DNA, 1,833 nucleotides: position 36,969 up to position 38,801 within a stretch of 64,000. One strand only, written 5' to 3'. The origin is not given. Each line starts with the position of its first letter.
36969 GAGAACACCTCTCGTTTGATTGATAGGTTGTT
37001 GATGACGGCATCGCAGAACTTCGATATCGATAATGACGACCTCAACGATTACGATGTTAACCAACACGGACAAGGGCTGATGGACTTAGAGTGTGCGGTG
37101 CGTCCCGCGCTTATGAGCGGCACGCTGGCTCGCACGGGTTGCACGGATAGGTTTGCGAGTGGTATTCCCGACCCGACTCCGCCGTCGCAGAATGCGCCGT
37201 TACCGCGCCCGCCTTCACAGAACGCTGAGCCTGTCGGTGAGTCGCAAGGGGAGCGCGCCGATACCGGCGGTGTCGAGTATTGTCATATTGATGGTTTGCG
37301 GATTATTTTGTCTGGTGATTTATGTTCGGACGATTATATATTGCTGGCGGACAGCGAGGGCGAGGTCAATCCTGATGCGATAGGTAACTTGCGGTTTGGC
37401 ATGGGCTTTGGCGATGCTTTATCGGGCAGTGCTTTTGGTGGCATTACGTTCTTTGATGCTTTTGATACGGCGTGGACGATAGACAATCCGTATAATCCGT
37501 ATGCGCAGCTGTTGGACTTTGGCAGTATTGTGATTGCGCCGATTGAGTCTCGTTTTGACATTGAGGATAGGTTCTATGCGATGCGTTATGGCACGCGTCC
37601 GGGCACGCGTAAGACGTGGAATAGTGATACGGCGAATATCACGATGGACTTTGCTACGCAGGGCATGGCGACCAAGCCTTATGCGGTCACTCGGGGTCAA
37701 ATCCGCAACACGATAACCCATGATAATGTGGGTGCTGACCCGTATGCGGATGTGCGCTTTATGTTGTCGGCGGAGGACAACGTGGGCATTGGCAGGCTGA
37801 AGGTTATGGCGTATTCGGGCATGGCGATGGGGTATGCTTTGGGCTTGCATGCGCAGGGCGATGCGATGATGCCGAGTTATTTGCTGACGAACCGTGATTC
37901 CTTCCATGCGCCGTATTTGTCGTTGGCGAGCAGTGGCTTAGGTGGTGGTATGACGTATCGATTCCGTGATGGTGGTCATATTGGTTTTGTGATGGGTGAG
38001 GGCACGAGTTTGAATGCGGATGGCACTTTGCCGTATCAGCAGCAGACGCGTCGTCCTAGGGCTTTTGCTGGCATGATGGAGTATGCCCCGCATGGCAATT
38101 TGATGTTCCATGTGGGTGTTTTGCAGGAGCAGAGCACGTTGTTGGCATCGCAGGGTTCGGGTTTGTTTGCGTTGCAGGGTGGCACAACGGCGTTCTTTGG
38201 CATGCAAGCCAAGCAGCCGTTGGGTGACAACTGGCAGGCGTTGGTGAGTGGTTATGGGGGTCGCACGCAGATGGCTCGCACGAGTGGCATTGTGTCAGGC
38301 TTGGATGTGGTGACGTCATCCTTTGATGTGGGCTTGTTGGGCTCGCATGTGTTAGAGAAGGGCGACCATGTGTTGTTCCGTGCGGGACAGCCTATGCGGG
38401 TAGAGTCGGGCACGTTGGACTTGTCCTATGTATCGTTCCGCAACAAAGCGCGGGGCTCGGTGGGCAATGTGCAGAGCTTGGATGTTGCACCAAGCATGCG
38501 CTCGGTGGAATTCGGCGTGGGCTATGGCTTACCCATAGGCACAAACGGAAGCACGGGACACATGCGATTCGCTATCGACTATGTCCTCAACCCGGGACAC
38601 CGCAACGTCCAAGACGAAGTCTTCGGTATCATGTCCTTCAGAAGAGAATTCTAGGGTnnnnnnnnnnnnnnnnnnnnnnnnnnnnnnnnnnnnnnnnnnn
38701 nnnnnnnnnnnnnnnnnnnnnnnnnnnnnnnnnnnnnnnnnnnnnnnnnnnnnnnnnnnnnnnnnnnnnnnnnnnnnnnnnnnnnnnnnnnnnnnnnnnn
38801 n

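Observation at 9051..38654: Two adjacent giant genes encoding tandem subtilase-like modules, Cys-rich arrays and autotransporter-like beta-domains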

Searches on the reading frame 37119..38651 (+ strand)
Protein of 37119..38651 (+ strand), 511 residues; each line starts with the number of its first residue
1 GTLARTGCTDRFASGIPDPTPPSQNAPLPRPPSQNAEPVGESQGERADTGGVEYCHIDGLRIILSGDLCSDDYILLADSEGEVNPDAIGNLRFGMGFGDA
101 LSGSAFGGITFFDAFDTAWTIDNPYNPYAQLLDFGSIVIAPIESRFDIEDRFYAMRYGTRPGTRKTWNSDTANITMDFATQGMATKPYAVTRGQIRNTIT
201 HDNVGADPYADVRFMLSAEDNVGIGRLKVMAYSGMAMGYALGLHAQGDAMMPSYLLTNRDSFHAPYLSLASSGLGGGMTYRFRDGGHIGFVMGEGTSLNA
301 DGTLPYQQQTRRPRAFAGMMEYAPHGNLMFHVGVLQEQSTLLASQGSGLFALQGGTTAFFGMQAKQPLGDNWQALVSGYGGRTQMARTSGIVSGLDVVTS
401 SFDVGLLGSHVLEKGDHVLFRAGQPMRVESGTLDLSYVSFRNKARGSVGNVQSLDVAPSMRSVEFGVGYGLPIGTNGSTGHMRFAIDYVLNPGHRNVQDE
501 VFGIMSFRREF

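Call 10: search_protein_families(library=pfam, proteins=[window:37119-38651:+], max_evalue=1)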
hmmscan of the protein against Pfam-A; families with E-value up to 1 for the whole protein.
window:37119-38651:+ (511 aa): 0 families

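Call 11: search_protein_families(library=ncbifam, proteins=[window:37119-38651:+], max_evalue=1)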
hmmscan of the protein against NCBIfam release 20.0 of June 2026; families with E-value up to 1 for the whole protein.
window:37119-38651:+ (511 aa): 0 families

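Call 16: search_solved_structures(query=window:37119-38651:+, max_evalue=10)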
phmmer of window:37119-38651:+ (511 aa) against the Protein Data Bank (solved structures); distinct sequences matched with E-value up to 10: 1.
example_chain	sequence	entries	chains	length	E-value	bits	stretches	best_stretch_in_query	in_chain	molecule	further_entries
5t86_A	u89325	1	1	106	0.13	14.5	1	437-499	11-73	CdiA toxin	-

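Call 31: search_protein_representatives(protein=window:37119-38651:+)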
Query: 511 residues. Proteins with E-value up to 0.001 (for the whole library): 492; up to 1e-10: 99; up to 1e-30: 18. The best 150 are listed.
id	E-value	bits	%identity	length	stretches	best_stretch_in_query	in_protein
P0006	5.1e-262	886.8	81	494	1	25-511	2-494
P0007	9.8e-258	872.7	78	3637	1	10-511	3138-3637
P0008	1.1e-237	806.5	76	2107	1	6-511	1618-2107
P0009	4.7e-166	570.2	56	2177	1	21-509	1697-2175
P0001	2.4e-124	432.6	76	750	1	2-271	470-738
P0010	1.3e-116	407.1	51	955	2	201-511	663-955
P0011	1.7e-86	307.8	46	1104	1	53-511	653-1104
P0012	5.9e-84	299.4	75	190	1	107-276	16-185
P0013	5.4e-76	273.1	77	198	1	164-319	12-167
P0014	2.2e-75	271.1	65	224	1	31-227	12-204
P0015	2.6e-70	254.4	40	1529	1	43-508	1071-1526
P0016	3.3e-60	221.0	84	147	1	127-244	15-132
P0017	4.7e-43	164.4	73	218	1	50-162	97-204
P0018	3.0e-40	155.2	62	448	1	2-132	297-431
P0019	5.0e-37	144.5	67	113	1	405-511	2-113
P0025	5.7e-21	91.6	29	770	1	260-511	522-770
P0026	4.7e-20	88.6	30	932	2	250-507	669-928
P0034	2.3e-17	79.7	29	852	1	240-511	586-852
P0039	1.7e-15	73.5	27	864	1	81-494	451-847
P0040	2.4e-15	73.0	30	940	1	239-511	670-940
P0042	4.5e-15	72.1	29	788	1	231-510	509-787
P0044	1.0e-14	71.0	30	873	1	260-509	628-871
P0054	6.2e-14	68.3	27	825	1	261-498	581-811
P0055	7.1e-14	68.2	31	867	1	216-508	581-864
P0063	5.6e-13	65.2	26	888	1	233-510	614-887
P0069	1.7e-12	63.6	26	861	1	80-511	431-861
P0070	1.9e-12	63.5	31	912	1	231-496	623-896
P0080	5.8e-12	61.8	28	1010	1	243-511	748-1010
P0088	1.5e-11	60.5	25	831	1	237-511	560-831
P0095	2.9e-11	59.6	28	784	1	230-511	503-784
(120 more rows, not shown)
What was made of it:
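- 37605..38651 (+): Predicted beta-barrel of about 16 strands. The last 12 strands correspond to the part conserved across the wide family. The domain ends in an aromatic residue (F). Family search in call 31.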

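Call 33: search_protein_families(library=pfam, proteins=[P0011, P0015, P0025, P0026, P0034, P0040, P0044, P0063, P0080], max_evalue=0.01)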
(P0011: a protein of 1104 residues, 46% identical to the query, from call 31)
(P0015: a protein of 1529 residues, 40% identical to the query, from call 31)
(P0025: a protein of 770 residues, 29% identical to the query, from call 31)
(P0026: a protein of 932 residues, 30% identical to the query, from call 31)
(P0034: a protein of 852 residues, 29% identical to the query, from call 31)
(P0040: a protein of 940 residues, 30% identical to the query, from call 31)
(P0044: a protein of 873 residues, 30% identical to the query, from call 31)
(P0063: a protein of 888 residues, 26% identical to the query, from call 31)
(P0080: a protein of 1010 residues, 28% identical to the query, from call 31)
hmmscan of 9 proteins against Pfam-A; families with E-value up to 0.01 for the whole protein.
P0011 (1104 aa): 0 families

P0015 (1529 aa): 0 families

P0025 (770 aa): 1 family
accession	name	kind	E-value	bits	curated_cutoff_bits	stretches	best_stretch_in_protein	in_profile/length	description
PF00082.27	Peptidase_S8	-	4e-31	108.8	21.8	1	38-358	1-288/288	Subtilase family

P0026 (932 aa): 1 family
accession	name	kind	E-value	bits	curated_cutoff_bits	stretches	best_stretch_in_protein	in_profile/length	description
PF00082.27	Peptidase_S8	-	4.3e-31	108.7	21.8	1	175-447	40-278/288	Subtilase family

P0034 (852 aa): 1 family
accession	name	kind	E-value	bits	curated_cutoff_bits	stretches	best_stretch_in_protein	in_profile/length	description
PF00082.27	Peptidase_S8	-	2.4e-31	109.5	21.8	1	144-450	1-288/288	Subtilase family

P0040 (940 aa): 2 families
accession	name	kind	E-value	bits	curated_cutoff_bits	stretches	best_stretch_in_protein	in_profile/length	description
PF00082.27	Peptidase_S8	-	8.5e-52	176.7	21.8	1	220-515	1-288/288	Subtilase family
PF04966.18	OprB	-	7e-07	29.4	22.9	1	676-936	144-368/372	Carbohydrate-selective porin, OprB family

P0044 (873 aa): 1 family
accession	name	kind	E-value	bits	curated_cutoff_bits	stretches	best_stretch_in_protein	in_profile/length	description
PF00082.27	Peptidase_S8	-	1.4e-32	113.7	21.8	1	135-447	1-288/288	Subtilase family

P0063 (888 aa): 1 family
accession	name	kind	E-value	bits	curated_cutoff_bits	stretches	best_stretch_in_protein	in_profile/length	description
PF00082.27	Peptidase_S8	-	1.2e-26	94.2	21.8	1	164-486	1-288/288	Subtilase family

P0080 (1010 aa): 1 family
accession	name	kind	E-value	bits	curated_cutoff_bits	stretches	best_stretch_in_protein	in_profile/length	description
PF00082.27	Peptidase_S8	-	8.7e-56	189.8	21.8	1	314-592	3-288/288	Subtilase family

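Call 34: search_protein_families(library=ncbifam, proteins=[P0011, P0015, P0025, P0026, P0034, P0040, P0044, P0063, P0080], max_evalue=0.01)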
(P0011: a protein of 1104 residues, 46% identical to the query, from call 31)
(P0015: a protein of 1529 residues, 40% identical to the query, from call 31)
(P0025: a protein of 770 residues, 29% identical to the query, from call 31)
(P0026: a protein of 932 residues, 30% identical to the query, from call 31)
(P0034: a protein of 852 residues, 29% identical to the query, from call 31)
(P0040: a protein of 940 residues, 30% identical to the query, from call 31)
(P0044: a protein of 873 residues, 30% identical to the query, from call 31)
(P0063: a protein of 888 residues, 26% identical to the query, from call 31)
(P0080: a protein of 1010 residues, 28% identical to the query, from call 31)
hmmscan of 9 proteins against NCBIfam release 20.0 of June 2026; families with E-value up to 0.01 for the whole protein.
P0011 (1104 aa): 1 family
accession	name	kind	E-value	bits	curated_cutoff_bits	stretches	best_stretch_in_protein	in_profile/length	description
NF003637.0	PRK05270.3-2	equivalog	0.0031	16.4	860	1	878-965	190-278/404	UDP-glucose--hexose-1-phosphate uridylyltransferase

P0015 (1529 aa): 0 families

P0025 (770 aa): 2 families
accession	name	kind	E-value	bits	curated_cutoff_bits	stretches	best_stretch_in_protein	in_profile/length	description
TIGR03921.1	T7SS_mycosin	equivalog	1.4e-28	100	278.75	1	34-366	8-285/353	type VII secretion-associated serine protease mycosin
NF051851.1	AtpSerPepEprS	equivalog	1.6e-11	43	1700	1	23-371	51-368/988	autotransporter serine peptidase EprS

P0026 (932 aa): 6 families
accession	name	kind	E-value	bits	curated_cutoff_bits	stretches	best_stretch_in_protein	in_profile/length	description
TIGR03921.1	T7SS_mycosin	equivalog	5.5e-21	75.1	278.75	1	183-445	44-266/353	type VII secretion-associated serine protease mycosin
NF051851.1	AtpSerPepEprS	equivalog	2.2e-18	65.7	1700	1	314-452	221-346/988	autotransporter serine peptidase EprS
NF033865.1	fusolisin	equivalog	9.9e-12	43.8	999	1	275-464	208-401/1006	fusolisin family autotransporter serine protease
NF033595.1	denti_PrtP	equivalog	6.7e-07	28.3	300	1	353-445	390-481/606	dentilisin complex serine proteinase subunit PrtP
TIGR03895.1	protease_PatA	subfamily_domain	4.6e-06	25.7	421.05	1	346-442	106-200/606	PatA/PatG family cyanobactin maturation protease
NF040808.2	CspC_non_triad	exception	0.0028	16.2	675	1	380-440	460-518/556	bile acid germinant receptor pseudoprotease CspC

P0034 (852 aa): 6 families
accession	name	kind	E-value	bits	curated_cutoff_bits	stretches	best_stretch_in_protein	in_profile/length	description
TIGR03921.1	T7SS_mycosin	equivalog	1.8e-26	93.1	278.75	1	140-459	8-286/353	type VII secretion-associated serine protease mycosin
NF051851.1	AtpSerPepEprS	equivalog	2.5e-18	65.5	1700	1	126-456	48-361/988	autotransporter serine peptidase EprS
NF033865.1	fusolisin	equivalog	6e-11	41.2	999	1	40-413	12-363/1006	fusolisin family autotransporter serine protease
TIGR03895.1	protease_PatA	subfamily_domain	2.6e-06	26.5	421.05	1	342-410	111-177/606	PatA/PatG family cyanobactin maturation protease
NF033595.1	denti_PrtP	equivalog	3.4e-05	22.7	300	1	336-458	382-502/606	dentilisin complex serine proteinase subunit PrtP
NF040808.2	CspC_non_triad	exception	0.0063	15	675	0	374-456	464-547/556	bile acid germinant receptor pseudoprotease CspC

P0040 (940 aa): 8 families
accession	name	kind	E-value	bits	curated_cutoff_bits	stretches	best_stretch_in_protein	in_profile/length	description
TIGR03921.1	T7SS_mycosin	equivalog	8.9e-46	156.6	278.75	1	216-523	8-285/353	type VII secretion-associated serine protease mycosin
NF051851.1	AtpSerPepEprS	equivalog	4e-28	98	1700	1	175-529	20-369/988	autotransporter serine peptidase EprS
NF033595.1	denti_PrtP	equivalog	3.8e-17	62.1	300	1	259-541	246-520/606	dentilisin complex serine proteinase subunit PrtP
TIGR03895.1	protease_PatA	subfamily_domain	1.6e-09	37.1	421.05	1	417-510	113-210/606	PatA/PatG family cyanobactin maturation protease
NF040553.1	SGO_0316_fam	subfamily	3.7e-09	34.8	1400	2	248-370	345-463/1486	SGO_0316/SGO_0317 family LPXTG-anchored serine peptidase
NF049966.1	QH_SP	equivalog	1.2e-07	31.3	165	1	224-334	1-100/219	subtilisin-like serine protease QhpE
NF033865.1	fusolisin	equivalog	5e-07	28.2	999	1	214-503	96-382/1006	fusolisin family autotransporter serine protease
NF042956.1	IteS_antiphage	equivalog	0.00081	17.8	900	0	222-374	256-396/747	S8 family anti-phage peptidase IteS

P0044 (873 aa): 10 families
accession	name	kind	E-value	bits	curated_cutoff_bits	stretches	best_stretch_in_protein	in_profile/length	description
TIGR03921.1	T7SS_mycosin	equivalog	2e-37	129.1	278.75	1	131-456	8-286/353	type VII secretion-associated serine protease mycosin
NF051851.1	AtpSerPepEprS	equivalog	1.5e-26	92.7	1700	1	89-462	20-370/988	autotransporter serine peptidase EprS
NF033595.1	denti_PrtP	equivalog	5.7e-10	38.4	300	1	331-456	381-503/606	dentilisin complex serine proteinase subunit PrtP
NF033865.1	fusolisin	equivalog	2.5e-08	32.5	999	1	20-435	10-382/1006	fusolisin family autotransporter serine protease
TIGR03895.1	protease_PatA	subfamily_domain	0.00013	20.9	421.05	1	337-411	110-176/606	PatA/PatG family cyanobactin maturation protease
NF040808.2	CspC_non_triad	exception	0.00054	18.5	675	0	103-166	66-125/556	bile acid germinant receptor pseudoprotease CspC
NF058595.1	invert_tail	domain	0.0011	19.3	37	1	10-48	49-87/113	lipo-invert putative C-terminal anchoring domain-containing protein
NF040553.1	SGO_0316_fam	subfamily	0.0022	15.7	1400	0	123-154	273-304/1486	SGO_0316/SGO_0317 family LPXTG-anchored serine peptidase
NF042956.1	IteS_antiphage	equivalog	0.003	15.9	900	0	132-193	251-305/747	S8 family anti-phage peptidase IteS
NF040809.1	germ_prot_CspBA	exception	0.0063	14.2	1250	0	367-417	1008-1050/1099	bifunctional germination protease/germinant receptor pseudoprotease CspBA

P0063 (888 aa): 6 families
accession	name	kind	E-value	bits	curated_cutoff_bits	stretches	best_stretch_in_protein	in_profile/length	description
TIGR03921.1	T7SS_mycosin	equivalog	1.3e-27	96.9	278.75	1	160-497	8-288/353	type VII secretion-associated serine protease mycosin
NF051851.1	AtpSerPepEprS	equivalog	1.8e-15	56.1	1700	2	361-501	245-370/988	autotransporter serine peptidase EprS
NF033595.1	denti_PrtP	equivalog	2.1e-08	33.2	300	1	364-494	382-502/606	dentilisin complex serine proteinase subunit PrtP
NF040808.2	CspC_non_triad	exception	0.00037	19.1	675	0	424-492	476-547/556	bile acid germinant receptor pseudoprotease CspC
TIGR03895.1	protease_PatA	subfamily_domain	0.0012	17.6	421.05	1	366-445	107-176/606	PatA/PatG family cyanobactin maturation protease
NF042956.1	IteS_antiphage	equivalog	0.0027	16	900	0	160-219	250-309/747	S8 family anti-phage peptidase IteS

P0080 (1010 aa): 6 families
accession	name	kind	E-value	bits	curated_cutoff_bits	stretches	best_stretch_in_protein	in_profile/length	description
NF051851.1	AtpSerPepEprS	equivalog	2.4e-48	164.9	1700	1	279-609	32-372/988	autotransporter serine peptidase EprS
TIGR03921.1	T7SS_mycosin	equivalog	3.2e-45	154.8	278.75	1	302-603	2-288/353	type VII secretion-associated serine protease mycosin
NF033595.1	denti_PrtP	equivalog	4.2e-19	68.6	300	2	445-613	360-515/606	dentilisin complex serine proteinase subunit PrtP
NF040553.1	SGO_0316_fam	subfamily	1.8e-07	29.2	1400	1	352-453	356-464/1486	SGO_0316/SGO_0317 family LPXTG-anchored serine peptidase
TIGR03895.1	protease_PatA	subfamily_domain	6.6e-06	25.2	421.05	1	356-604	1-229/606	PatA/PatG family cyanobactin maturation protease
NF049966.1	QH_SP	equivalog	0.00012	21.5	165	0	316-435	1-111/219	subtilisin-like serine protease QhpE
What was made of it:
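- On Classical (type Va) autotransporter: The NCBIfam EprS and fusolisin hits of relatives cover only the protease part (call 34).
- Closest known: Lipidated subtilase autotransporters. Same: Relatives of the window proteins give partial NCBIfam hits to EprS and fusolisin over the protease part (call 34).
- All seven single-module relatives tested (750-1000 aa) carry a full Peptidase_S8 domain, E 1e-26 to 1e-56 (calls 31, 33, 34).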

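Call 35: list_cluster_members(proteins=[P0040, P0080, P0025, P0034, P0044, P0026, P0007, P0009, P0011, P0015])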
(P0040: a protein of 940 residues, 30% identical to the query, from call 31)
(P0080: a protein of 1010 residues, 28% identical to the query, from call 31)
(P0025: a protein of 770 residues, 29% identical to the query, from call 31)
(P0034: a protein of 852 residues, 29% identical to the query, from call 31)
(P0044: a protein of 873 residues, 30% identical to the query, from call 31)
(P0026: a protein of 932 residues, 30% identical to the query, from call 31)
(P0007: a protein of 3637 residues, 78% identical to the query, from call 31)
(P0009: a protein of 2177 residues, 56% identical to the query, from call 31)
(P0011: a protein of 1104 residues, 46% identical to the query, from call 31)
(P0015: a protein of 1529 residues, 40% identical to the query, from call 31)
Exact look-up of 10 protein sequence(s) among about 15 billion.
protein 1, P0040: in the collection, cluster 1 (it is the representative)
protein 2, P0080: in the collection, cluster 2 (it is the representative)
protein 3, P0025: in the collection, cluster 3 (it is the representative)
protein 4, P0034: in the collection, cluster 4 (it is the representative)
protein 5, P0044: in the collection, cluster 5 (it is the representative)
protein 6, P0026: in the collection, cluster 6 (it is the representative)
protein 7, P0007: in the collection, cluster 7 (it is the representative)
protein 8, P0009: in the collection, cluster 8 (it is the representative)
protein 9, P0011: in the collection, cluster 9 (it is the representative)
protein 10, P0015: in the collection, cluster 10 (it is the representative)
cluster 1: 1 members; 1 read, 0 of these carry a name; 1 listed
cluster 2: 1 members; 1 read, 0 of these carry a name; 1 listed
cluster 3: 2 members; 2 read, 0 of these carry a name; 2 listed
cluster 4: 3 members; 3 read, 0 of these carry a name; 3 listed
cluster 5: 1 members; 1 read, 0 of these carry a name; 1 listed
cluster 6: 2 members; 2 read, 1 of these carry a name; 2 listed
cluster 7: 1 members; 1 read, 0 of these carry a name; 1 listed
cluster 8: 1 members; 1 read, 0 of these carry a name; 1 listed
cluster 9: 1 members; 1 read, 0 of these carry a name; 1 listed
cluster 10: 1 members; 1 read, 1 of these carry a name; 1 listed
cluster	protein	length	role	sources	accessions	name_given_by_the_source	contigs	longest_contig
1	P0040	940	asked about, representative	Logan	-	-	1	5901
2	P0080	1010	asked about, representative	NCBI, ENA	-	-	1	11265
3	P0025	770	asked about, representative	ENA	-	-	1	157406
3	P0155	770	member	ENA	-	-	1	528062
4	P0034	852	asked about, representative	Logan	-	-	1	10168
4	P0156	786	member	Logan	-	-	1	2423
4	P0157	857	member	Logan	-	-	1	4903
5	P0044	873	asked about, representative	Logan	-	-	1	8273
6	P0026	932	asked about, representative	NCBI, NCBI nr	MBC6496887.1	MAG: S8 family serine peptidase [Alphaproteobacteria bacterium GM7ARS4] | S8 family serine peptidase [Alphaproteobacteria bacterium GM7ARS4]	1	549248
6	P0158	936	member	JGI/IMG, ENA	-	-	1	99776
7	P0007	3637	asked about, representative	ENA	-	-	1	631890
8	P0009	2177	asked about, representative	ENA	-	-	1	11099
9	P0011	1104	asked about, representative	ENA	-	-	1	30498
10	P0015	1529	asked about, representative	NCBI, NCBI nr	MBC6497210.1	MAG: hypothetical protein GDA54_02670, partial [Alphaproteobacteria bacterium GM7ARS4] | hypothetical protein [Alphaproteobacteria bacterium GM7ARS4]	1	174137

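Call 39: find_related_loci(query=A1, collection=genome_contigs, flank=10000)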
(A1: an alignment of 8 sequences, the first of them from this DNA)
Query A1 (460 aa) in genome_contigs; peptide patterns used: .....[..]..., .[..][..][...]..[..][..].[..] (x = any residue, [..] = any of these).
101 stretches matched a pattern, but none encodes a relative of the query by tblastn (E <= 1e-3).

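Call 106: list_cluster_members(proteins=[P0039, P0042, P0054, P0055, P0063, P0069, P0070, P0088, P0095, P0010])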
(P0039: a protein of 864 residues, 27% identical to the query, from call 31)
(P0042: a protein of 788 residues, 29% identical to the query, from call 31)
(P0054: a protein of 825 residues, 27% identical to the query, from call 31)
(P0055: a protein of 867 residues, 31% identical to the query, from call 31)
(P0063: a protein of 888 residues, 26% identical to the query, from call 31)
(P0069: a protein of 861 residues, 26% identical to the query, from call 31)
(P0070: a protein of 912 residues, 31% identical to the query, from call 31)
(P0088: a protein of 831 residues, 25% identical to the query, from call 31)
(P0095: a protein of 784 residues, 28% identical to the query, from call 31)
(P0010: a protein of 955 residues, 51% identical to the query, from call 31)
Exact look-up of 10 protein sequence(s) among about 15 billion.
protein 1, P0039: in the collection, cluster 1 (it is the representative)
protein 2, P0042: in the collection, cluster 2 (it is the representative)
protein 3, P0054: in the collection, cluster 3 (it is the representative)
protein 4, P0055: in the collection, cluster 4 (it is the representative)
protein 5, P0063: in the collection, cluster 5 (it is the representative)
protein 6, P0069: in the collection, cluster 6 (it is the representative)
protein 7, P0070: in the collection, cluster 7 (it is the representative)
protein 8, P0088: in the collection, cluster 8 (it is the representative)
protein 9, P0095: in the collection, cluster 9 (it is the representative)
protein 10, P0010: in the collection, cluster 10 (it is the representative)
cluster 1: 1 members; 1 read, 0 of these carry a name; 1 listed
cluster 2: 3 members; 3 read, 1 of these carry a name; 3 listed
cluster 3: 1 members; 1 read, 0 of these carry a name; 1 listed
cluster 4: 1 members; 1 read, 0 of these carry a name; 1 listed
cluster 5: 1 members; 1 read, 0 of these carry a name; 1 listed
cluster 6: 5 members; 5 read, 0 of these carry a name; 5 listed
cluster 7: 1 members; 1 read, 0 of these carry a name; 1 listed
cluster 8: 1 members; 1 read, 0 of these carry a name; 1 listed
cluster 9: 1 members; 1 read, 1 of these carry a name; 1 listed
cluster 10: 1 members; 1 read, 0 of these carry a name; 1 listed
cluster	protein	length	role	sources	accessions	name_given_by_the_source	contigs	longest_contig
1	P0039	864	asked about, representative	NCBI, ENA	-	-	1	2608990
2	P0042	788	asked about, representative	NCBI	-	-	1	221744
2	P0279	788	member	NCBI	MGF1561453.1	MAG: S8 family serine peptidase [Geminicoccaceae bacterium]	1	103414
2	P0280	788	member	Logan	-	-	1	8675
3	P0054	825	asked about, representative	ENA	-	-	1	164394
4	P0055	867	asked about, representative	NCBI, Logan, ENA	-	-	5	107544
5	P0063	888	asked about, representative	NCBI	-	-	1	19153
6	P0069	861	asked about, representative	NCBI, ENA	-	-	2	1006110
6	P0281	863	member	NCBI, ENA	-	-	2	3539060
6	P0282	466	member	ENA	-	-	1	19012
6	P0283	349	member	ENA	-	-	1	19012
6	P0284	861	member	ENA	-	-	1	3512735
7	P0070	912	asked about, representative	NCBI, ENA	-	-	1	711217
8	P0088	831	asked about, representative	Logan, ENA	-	-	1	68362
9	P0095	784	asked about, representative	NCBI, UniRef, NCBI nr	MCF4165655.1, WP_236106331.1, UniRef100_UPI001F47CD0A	S8 family serine peptidase [Zavarzinia compransoris] | S8 family peptidase n=1 Tax=Zavarzinia marina TaxID=2911065 RepID=UPI001F47CD0A | S8 family peptidase [Zavarzinia marina]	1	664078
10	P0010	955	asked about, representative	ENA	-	-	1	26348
